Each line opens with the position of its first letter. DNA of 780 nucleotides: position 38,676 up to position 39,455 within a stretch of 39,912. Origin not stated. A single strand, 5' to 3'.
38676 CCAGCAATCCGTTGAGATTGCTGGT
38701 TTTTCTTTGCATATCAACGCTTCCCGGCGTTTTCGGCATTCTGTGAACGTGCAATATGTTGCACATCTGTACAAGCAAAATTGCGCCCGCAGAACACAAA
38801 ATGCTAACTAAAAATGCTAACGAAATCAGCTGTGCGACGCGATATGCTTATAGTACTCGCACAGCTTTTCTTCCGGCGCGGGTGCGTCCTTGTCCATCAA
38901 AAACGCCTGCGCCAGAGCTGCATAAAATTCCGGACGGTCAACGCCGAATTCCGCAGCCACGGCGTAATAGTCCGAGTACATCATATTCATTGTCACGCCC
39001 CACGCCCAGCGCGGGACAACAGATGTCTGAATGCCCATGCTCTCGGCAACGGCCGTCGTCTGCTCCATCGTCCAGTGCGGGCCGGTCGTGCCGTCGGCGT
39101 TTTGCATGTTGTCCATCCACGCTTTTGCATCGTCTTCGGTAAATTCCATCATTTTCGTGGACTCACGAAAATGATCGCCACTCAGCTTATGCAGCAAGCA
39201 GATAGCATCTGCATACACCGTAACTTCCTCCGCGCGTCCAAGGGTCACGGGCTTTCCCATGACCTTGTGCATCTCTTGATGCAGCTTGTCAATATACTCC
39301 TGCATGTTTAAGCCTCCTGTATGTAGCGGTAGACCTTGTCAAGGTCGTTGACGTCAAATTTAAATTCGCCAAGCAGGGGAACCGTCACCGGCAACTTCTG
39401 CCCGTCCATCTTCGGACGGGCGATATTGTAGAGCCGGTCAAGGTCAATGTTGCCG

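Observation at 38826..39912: Separately promoted three-gene cargo operon between the lysis cassette and attP, crossing the circular junction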

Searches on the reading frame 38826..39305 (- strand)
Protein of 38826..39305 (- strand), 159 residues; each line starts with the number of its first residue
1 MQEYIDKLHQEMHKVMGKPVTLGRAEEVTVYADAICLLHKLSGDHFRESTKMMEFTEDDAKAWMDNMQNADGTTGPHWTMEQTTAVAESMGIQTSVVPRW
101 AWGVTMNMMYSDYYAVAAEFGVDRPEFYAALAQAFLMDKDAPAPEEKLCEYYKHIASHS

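Call 9: search_protein_families(library=pfam, max_evalue=1, proteins=[window:38826-39305:-])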
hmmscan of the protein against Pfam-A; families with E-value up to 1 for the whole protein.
window:38826-39305:- (159 aa): 1 family
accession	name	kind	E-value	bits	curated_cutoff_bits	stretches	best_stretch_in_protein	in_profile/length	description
PF25223.1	DUF7841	-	5.5e-25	88.3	25.2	1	49-153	10-114/114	Domain of unknown function (DUF7841)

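Call 10: search_protein_families(library=phrogs, max_evalue=1, proteins=[window:38826-39305:-])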
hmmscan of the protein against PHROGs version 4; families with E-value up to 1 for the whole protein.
window:38826-39305:- (159 aa): 3 families
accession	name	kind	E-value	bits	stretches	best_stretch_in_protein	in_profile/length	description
phrog_3949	-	transcription regulation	0.033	15.2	1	57-123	10-68/161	transcriptional repressor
phrog_191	-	transcription regulation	0.044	15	1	81-127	24-74/106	CII-like transcriptional activator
phrog_638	-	transcription regulation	0.064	14.1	1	81-133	18-69/145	transcriptional regulator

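Call 11: search_protein_families(library=ncbifam, max_evalue=1, proteins=[window:38826-39305:-])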
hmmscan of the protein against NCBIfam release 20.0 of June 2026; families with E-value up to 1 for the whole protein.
window:38826-39305:- (159 aa): 0 families

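Call 12: search_protein_families(library=padloc, max_evalue=1, proteins=[window:38826-39305:-])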
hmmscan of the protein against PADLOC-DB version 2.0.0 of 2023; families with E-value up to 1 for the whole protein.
window:38826-39305:- (159 aa): 0 families

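Call 15: search_dna_similar(query=window:38826-39305:-, collection=phages, mode=protein, max_evalue=0.01)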
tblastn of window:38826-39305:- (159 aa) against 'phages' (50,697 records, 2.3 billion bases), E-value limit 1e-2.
Records with a match: 30; places in all: 30; records where one place covers at least 80% of the query: 9.
Best place of each record, by identity: 60-80% 1; <60% 29.
By first word of the organism name: uncultured 19; Bacteriophage 10; Bacteroides 1.
By host as written in the record: - 29; Bacteroides salyersiae BSC162 1.
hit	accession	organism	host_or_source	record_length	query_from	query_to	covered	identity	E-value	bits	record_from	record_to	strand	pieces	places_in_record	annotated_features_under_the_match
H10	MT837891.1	Bacteriophage sp.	human fecal samples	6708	1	155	97%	64.5%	5e-61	208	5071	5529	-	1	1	record has no annotation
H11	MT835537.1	Bacteriophage sp.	human fecal samples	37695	1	157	99%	43.9%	1e-33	129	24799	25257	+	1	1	record has no annotation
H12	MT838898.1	Bacteriophage sp.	human fecal samples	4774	1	155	97%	40.4%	8e-34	130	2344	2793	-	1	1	record has no annotation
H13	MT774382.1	uncultured phage cr10_1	human feces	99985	7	155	94%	36.8%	4e-19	88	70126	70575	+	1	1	hypothetical protein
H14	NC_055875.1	uncultured phage cr10_1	human feces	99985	7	155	94%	36.8%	4e-19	88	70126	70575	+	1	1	hypothetical protein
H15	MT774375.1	uncultured phage cr50_1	human feces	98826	7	155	94%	36.8%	6e-19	88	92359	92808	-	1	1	hypothetical protein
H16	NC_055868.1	uncultured phage cr50_1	human feces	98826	7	155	94%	36.8%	6e-19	88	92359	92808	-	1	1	hypothetical protein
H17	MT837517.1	Bacteriophage sp.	human fecal samples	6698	54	155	64%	52.9%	1e-32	127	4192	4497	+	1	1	record has no annotation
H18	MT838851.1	Bacteriophage sp.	human fecal samples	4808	55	155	64%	48.0%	4e-20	91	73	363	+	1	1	record has no annotation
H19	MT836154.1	Bacteriophage sp.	human fecal samples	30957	55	141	55%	52.9%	5e-18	85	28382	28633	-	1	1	record has no annotation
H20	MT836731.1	Bacteriophage sp.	human fecal samples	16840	55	141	55%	52.9%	6e-18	85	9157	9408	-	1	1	record has no annotation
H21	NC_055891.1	uncultured phage cr60_1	human feces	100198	19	155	86%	32.9%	2e-14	75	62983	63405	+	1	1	hypothetical protein | lysis regulatory protein-like protein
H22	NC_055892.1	uncultured phage cr109_1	human feces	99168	19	155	86%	32.2%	5e-14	74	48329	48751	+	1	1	RNA polymerase sigma factor/ubiquitin-like protein | lysis regulatory protein-like protein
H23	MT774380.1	uncultured phage cr1_1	human feces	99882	55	155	64%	43.3%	2e-16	81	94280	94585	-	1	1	hypothetical protein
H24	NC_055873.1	uncultured phage cr1_1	human feces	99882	55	155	64%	43.3%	2e-16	81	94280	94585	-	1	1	hypothetical protein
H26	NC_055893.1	uncultured phage cr4_1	human feces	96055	55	155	64%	40.8%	2e-14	75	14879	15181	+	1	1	RNA polymerase sigma factor/ubiquitin-like protein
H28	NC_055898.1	uncultured phage cr115_1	human feces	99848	55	155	64%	39.8%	1e-14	76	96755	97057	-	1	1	RNA polymerase sigma factor/ubiquitin-like protein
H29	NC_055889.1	uncultured phage cr53_1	human feces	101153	55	155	64%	38.8%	4e-14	74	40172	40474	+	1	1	RNA polymerase sigma factor/ubiquitin-like protein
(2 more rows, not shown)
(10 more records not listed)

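Call 18: get_annotated_region(hit=H21, flank=5000)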
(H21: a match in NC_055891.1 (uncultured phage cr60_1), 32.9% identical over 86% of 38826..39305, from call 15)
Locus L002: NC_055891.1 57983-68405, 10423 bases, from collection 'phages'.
description: CrAssphage cr60_1, complete genome.
organism: uncultured phage cr60_1 (NCBI taxid 2772082)
taxonomy: Viruses; Duplodnaviria; Heunggongvirae; Uroviricota; Caudoviricetes; Crassvirales; Suoliviridae; Loutivirinae; Buchavirus; Buchavirus hominis
host: -; source: human feces; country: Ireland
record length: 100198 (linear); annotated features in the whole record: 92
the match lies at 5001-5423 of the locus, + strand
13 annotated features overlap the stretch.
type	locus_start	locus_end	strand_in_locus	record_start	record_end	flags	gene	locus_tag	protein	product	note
CDS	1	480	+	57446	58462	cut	-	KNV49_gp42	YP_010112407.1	hypothetical protein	gp_67454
CDS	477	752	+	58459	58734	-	-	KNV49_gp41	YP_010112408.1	hypothetical protein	gp_67455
CDS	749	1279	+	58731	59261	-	-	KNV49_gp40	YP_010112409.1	hypothetical protein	gp_67456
CDS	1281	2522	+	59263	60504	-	-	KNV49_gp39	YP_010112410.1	tail protein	gp_67457; similar to sulfatase, major tropism determinant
CDS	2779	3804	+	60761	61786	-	-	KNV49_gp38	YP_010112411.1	Reverse transcriptase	gp_67458; Intron reverse transcriptase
CDS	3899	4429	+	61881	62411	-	-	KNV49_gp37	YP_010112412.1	holin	gp_67459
CDS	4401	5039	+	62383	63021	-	-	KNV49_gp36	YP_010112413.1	lysis regulatory protein-like protein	gp_67460; Similar to phage lysis regulatory protein LysB, cell division protein FtsL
CDS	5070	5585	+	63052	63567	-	-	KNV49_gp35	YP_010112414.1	hypothetical protein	gp_67461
CDS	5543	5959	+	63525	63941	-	-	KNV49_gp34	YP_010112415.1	hypothetical protein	gp_67462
CDS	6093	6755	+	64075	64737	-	-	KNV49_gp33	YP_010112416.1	virion structural protein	gp_67463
CDS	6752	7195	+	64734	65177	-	-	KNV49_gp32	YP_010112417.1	peptidoglycan-associated protein-like protein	gp_67464; Similar to peptidoglycan-associated proteinhistidine kinase response regulator, glycine zipper domain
CDS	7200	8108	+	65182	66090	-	-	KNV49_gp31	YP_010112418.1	tail tubular protein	gp_67465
CDS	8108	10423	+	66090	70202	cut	-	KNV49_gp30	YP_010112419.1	virion structural protein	gp_67466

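Call 34: search_solved_structures(query=window:38826-39305:-, max_evalue=10)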
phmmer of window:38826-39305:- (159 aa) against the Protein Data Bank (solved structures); distinct sequences matched with E-value up to 10: 77 (the best 60 are shown).
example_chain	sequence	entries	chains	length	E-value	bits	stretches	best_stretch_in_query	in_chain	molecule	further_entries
4o46_A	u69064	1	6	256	0.015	18.8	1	29-76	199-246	14-3-3 protein gamma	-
11se_A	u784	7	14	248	0.015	18.8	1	28-76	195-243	14-3-3 protein sigma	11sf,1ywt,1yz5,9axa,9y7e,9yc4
8rrk_A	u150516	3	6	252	0.016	18.8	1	28-76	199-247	14-3-3 protein sigma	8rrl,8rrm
7ayf_A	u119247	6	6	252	0.016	18.8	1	28-76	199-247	14-3-3 protein sigma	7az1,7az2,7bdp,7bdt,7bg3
3lw1_A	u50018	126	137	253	0.016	18.8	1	28-76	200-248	14-3-3 protein sigma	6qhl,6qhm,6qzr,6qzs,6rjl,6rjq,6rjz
11sd_A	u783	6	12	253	0.016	18.8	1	28-76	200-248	14-3-3 protein sigma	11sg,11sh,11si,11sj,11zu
3uzd_A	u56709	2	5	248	0.018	18.6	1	29-75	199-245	14-3-3 protein gamma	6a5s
6bzd_A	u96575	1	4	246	0.02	18.5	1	29-75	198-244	14-3-3 protein gamma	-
2b05_A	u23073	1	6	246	0.02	18.5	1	29-75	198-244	14-3-3 protein gamma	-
8xi3_F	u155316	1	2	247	0.02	18.4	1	29-75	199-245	14-3-3 protein gamma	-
4e2e_A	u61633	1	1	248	0.02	18.4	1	29-75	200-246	14-3-3 protein gamma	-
6tlf_A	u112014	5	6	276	0.021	18.4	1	28-76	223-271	14-3-3 protein sigma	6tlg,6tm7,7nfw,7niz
4j6s_A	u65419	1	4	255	0.022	18.3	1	29-75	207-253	14-3-3 protein gamma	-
9ci3_C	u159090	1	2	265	0.025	18.2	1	29-75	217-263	14-3-3 protein gamma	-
9sv3_I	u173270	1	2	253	0.087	16.4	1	28-79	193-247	14-3-3 protein zeta/delta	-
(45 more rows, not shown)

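Call 36: find_homologous_proteins(query=window:38826-39305:-)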
Query window:38826-39305:- (159 aa): 924 proteins with E <= 0.001 among 933 candidates; the best 120 are listed.
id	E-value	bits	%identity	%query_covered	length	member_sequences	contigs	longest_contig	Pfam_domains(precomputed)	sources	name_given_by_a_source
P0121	9.3e-104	362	99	100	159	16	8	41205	PF25223.2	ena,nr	nr:MAG TPA: hypothetical protein [Caudoviricetes sp.]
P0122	5.1e-95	334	94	98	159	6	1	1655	PF25223.2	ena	-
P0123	5.5e-92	324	89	100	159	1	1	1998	PF25223.2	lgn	-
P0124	3.1e-86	305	83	100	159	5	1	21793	PF25223.2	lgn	-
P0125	3.8e-84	299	82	99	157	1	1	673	PF25223.2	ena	-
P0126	2.4e-83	296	84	100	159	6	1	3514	PF25223.2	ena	-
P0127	1.8e-82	293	80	99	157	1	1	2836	PF25223.2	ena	-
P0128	2.5e-81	289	78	99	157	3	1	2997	PF25223.2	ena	-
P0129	3.4e-81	289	84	99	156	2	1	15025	PF25223.2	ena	-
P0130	7.7e-81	288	78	99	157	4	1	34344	PF25223.2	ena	-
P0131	1.1e-80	287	80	99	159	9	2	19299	PF25223.2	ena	-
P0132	1.5e-80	287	79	98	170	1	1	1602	PF25223.2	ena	-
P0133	1.6e-80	287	77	99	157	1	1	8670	PF25223.2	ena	-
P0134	2.7e-80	286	79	98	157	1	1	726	PF25223.2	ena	-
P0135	3.2e-80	286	79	98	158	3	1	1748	PF25223.2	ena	-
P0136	1.4e-79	284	78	98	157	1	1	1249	PF25223.2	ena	-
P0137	1.5e-79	284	77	99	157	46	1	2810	PF25223.2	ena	-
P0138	2.7e-79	283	78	98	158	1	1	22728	PF25223.2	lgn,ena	-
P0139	6.3e-79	282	77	98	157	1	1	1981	PF25223.2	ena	-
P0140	8.9e-79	281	77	97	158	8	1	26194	PF25223.2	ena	-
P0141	9.3e-79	281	78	98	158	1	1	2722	PF25223.2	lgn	-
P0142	9.8e-79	281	77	97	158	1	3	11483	PF25223.2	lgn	-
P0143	1.1e-78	281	78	98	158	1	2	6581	PF25223.2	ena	-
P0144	1.3e-78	281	78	98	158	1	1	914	PF25223.2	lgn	-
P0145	1.3e-78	281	76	99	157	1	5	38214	PF25223.2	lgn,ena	-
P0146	1.4e-78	280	78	98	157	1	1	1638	PF25223.2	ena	-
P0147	1.6e-78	280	75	99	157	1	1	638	PF25223.2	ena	-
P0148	1.7e-78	280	78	98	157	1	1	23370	PF25223.2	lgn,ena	-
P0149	2.6e-78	280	77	97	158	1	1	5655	PF25223.2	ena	-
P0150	3.0e-78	279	76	99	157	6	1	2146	PF25223.2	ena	-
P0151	4.7e-78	279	78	98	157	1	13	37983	PF25223.2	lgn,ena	-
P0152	9.9e-78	278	75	99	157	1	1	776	PF25223.2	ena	-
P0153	1.3e-77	277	75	100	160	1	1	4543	PF25223.2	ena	-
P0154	1.3e-77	277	75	99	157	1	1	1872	PF25223.2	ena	-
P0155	1.9e-77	277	77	98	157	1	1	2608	PF25223.2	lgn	-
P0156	2.5e-77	276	76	98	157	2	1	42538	PF25223.2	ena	-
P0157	2.7e-77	276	78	98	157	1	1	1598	PF25223.2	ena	-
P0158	3.3e-77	276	76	99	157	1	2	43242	PF25223.2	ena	-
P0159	6.1e-77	275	76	98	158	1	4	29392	PF25223.2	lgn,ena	-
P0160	7.9e-77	275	76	98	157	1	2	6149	PF25223.2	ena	-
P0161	1.6e-76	274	76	96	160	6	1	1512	PF25223.2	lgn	-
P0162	2.3e-76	273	76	98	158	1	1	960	PF25223.2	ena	-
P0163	2.6e-76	273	76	96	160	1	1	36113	PF25223.2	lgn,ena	-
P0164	2.8e-76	273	75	99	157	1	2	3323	PF25223.2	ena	-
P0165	3.2e-76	273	75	97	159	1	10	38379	PF25223.2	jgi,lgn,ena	jgi:hypothetical protein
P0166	5.3e-76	272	74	98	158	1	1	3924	PF25223.2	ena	-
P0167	5.8e-76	272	75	96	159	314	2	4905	PF25223.2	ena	-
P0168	6.1e-76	272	75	97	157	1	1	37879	PF25223.2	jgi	jgi:hypothetical protein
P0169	9.3e-76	271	73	99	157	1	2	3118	PF25223.2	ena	-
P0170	1.9e-75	270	72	100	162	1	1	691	PF25223.2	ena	-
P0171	2.4e-75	270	75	97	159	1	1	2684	PF25223.2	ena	-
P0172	2.9e-75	270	72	98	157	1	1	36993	PF25223.2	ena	-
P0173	4.1e-75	269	73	99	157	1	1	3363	PF25223.2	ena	-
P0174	5.6e-75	269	72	98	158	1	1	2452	PF25223.2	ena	-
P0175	6.0e-75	269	72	97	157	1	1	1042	PF25223.2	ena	-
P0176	7.3e-75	268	72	98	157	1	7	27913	PF25223.2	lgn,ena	-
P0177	8.9e-75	268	72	99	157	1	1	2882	PF25223.2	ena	-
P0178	1.2e-74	268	72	98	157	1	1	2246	PF25223.2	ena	-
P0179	1.9e-74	267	71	98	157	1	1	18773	PF25223.2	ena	-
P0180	4.4e-74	266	71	96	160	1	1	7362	PF25223.2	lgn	-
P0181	7.7e-74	265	71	96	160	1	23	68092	PF25223.2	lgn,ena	-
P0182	3.7e-73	263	71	96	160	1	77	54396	PF25223.2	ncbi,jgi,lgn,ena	jgi:hypothetical protein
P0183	4.3e-73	263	71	96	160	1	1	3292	PF25223.2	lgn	-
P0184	6.5e-73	262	71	96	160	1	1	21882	PF25223.2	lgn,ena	-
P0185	4.0e-72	260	70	96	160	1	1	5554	PF25223.2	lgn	-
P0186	2.8e-71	257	71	97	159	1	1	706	PF25223.2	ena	-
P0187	5.3e-71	256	71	98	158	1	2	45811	PF25223.2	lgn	-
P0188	6.7e-71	256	70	97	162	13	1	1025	PF25223.2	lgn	-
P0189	9.4e-71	255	70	100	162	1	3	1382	PF25223.2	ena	-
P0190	1.3e-70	255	69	100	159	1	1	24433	PF25223.2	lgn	-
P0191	1.5e-70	254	71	96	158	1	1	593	PF25223.2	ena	-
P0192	2.4e-70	254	76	99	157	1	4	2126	PF25223.2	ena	-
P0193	2.7e-70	254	70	98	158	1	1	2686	PF25223.2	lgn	-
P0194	6.3e-70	252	70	97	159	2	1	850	PF25223.2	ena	-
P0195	7.9e-70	252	70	97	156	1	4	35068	PF25223.2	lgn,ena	-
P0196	9.5e-70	252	70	97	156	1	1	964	PF25223.2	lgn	-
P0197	1.3e-69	251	69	98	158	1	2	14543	PF25223.2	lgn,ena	-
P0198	1.6e-69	251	69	97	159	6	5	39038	PF25223.2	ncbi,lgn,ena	-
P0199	2.4e-69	250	70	96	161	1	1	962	PF25223.2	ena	-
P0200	2.8e-69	250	70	97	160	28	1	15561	PF25223.2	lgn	-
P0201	3.5e-69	250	69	98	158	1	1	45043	PF25223.2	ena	-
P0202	6.0e-69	249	69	96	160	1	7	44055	PF25223.2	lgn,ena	-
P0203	6.7e-69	249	73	99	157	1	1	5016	PF25223.2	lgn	-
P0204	8.3e-69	249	69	100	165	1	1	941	PF25223.2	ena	-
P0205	1.9e-68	248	69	98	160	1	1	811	PF25223.2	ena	-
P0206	2.3e-68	247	70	97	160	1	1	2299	PF25223.2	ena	-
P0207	3.4e-68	247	69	98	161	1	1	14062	PF25223.2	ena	-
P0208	7.8e-68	246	69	98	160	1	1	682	PF25223.2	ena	-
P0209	8.5e-68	245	69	98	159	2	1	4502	PF25223.2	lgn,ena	-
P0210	1.4e-67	245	69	97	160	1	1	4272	PF25223.2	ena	-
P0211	1.5e-67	245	67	98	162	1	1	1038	PF25223.2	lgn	-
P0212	2.3e-67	244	68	97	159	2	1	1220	PF25223.2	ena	-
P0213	2.4e-67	244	69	99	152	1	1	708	PF25223.2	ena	-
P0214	3.8e-67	243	69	98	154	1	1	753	PF25223.2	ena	-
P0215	5.0e-67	243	67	98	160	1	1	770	PF25223.2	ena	-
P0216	1.1e-66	242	67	100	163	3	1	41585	PF25223.2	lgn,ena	-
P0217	1.1e-66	242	67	97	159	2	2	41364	PF25223.2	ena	-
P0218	2.1e-66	241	67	100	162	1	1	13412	PF25223.2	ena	-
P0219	2.8e-66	241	71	99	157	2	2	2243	PF25223.2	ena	-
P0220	3.1e-66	240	69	98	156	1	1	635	PF25223.2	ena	-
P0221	4.1e-66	240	69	100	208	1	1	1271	PF25223.2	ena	-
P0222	7.9e-66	239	70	100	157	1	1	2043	PF25223.2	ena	-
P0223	8.8e-66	239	69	98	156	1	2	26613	PF25223.2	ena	-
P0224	1.1e-65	239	81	79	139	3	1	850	PF25223.2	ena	-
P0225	1.1e-65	239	66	98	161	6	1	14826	PF25223.2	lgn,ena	-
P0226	2.7e-65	237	66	100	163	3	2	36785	PF25223.2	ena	-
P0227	2.7e-65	237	68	100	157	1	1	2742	PF25223.2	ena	-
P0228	3.4e-65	237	68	99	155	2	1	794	PF25223.2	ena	-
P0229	3.5e-65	237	68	99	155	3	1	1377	PF25223.2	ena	-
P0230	3.9e-65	237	67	98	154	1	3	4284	PF25223.2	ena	-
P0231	4.5e-65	237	67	98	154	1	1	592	PF25223.2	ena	-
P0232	4.8e-65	237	65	100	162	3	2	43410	PF25223.2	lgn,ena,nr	nr:MAG TPA: hypothetical protein [Caudoviricetes sp.]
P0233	5.3e-65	236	68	98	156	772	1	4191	PF25223.2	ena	-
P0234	7.1e-65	236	66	97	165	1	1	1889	PF25223.2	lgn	-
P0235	1.3e-64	235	65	100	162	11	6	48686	PF25223.2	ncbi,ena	-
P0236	2.1e-64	234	64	100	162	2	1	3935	PF25223.2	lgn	-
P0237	3.2e-64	234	67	99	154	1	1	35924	PF25223.2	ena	-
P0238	3.3e-64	234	64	99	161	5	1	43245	PF25223.2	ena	-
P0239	4.3e-64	233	67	98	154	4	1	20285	PF25223.2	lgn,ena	-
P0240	4.4e-64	233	67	98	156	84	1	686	PF25223.2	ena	-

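Call 47: predict_structure(alignment_id=A1)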
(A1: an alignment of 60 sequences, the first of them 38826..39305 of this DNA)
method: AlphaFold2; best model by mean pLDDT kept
length: 159 residues; sequences in the alignment: 60
mean_pLDDT: 73.2   pTM: 0.62
mean pLDDT of the five models: 73.2, 69.4, 63.6, 55.3, 53.6
residues with pLDDT >= 90: 27; 70-90: 75; 50-70: 34; < 50: 23
segments of 3 or more residues with pLDDT < 50: 22-27, 41-53
pLDDT, mean of each block of 10 residues (from residue 1): 58 55 49 53 40 66 82 87 93 90 92 84 86 84 82 70
secondary structure, 60 per line:
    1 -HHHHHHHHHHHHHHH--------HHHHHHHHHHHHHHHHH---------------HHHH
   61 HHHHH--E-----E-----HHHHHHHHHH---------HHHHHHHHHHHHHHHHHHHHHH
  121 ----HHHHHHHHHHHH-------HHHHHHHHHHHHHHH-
elements in order: H2-16 H25-41 H57-65 H80-89 H99-120 H125-136 H144-158

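Call 51: fold_search(model_id=the predicted structure, library=pdb)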
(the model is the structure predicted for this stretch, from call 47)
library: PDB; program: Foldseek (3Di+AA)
matches with E <= 10: 58; with E <= 0.001: 0
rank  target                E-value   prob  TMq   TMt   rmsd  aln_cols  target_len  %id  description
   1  8blp_A                2.2e+00  0.11  0.22  0.12   7.9        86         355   16  Human Urea Transporter UT-B/UT1 in Complex with Inhibitor UTBinh-14 (released 2023-10-04)
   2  5fcl_A                2.6e+00  0.06  0.21  0.13  17.3       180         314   13  Crystal structure of Cas1 from Pectobacterium atrosepticum (released 2016-03-16)
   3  4yxy_A                3.3e+00  0.06  0.19  0.30  13.6       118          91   14  Computationally designed left-handed alpha/alpha toroid with 9 repeats; two linked rings of 12 repeats each structure (released 2015-12-16)
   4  7e1j_B                3.7e+00  0.06  0.25  0.33  12.0       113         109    7  Crystal structure of Pr55Gag-matrix domain in complex with IP6 in space group C121 (released 2021-08-04)
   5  4ack_B                3.7e+00  0.03  0.17  0.18  16.9       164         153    8  3D Structure of DotU from Francisella novicida (released 2012-04-25)
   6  3q7g_A                3.9e+00  0.05  0.23  0.18  21.4       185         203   13  Crystal Structure of E2 domain of Human Amyloid Precursor-Like Protein 1 in complex with SOS (sucrose octasulfate) (released 2011-06-22)
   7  2gol_A                4.4e+00  0.06  0.23  0.31   9.9       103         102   11  Xray Structure of Gag278 (released 2006-09-26)
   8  8w52_O                4.4e+00  0.05  0.21  0.28  10.7       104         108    6  p17 protein structure of HIV2 when OLA1 existing (released 2023-09-13)
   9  5t59_A                4.4e+00  0.03  0.16  0.20  14.6        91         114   16  Structure of the MIND Complex Shows a Regulatory Focus of Yeast Kinetochore Assembly (released 2016-11-09)
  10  5c6h_A                4.4e+00  0.02  0.15  0.15  17.6       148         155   11  Mcl-1 complexed with Mule (released 2016-08-03)
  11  1xqi_A                4.9e+00  0.05  0.23  0.21  11.7       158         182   10  Crystal Structure Analysis of an NDP kinase from Pyrobaculum aerophilum (released 2005-09-20)
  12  4ezc_B                5.5e+00  0.05  0.20  0.11   8.4        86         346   15  Crystal Structure of the UT-B Urea Transporter from Bos Taurus (released 2012-06-27)
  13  5dqw_B                5.5e+00  0.04  0.21  0.19  13.6       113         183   11  The crystal structure of Bacillus subtilis YpgQ in complex with ADP (released 2016-04-27)
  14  4osq_A                5.5e+00  0.04  0.20  0.09  15.6       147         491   11  Crystal structure of the S505R mutant of TAL effector dHax3 (released 2014-05-28)
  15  5wqd_G                5.5e+00  0.02  0.17  0.15  17.1       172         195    7  Crystal structure of TRF2 TRFH in complex with an NBS1 peptide (released 2017-03-08)
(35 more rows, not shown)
